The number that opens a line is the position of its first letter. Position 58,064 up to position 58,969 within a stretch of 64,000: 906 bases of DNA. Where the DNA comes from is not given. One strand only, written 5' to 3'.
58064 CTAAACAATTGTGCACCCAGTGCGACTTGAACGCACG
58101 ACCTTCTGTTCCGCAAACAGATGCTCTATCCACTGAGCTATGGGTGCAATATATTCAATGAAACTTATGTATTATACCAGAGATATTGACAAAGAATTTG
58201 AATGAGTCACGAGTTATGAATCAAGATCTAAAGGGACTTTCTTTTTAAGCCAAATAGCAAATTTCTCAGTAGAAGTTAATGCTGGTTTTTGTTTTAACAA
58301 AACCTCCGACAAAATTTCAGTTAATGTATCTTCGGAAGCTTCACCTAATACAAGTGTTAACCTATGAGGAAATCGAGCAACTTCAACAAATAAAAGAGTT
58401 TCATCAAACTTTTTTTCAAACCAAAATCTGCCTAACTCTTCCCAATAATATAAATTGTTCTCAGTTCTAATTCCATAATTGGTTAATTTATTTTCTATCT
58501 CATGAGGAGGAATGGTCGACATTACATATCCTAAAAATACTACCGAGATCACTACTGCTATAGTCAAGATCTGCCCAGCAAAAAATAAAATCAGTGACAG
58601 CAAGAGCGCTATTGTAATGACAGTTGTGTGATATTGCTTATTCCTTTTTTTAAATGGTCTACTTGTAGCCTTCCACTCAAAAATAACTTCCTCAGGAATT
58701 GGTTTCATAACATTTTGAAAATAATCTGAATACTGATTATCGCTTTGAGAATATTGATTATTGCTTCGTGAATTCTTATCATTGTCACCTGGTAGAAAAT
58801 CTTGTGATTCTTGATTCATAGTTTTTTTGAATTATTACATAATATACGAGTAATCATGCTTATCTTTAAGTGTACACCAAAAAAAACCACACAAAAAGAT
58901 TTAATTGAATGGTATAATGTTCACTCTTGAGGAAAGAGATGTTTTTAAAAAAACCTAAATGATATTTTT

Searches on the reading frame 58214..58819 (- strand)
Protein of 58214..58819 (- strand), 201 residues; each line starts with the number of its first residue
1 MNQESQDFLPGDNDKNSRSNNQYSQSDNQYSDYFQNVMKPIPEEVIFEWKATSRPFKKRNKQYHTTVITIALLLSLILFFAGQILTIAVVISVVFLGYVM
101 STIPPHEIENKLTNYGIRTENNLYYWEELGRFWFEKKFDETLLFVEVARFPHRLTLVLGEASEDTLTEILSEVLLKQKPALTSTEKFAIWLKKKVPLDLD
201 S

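Call 23: search_protein_families(library=pfam, proteins=[window:58214-58819:-], max_evalue=0.01)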
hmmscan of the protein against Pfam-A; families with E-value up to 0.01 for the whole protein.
window:58214-58819:- (201 aa): 2 families
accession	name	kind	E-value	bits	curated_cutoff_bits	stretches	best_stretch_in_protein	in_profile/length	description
PF20990.2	DUF2207_C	-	0.00037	20.7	33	1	17-96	91-169/247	Predicted membrane protein (DUF2207) C-terminal domain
PF00999.27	Na_H_Exchanger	-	0.0054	16.1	26.2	1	61-112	203-255/375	Sodium/hydrogen exchanger, transmembrane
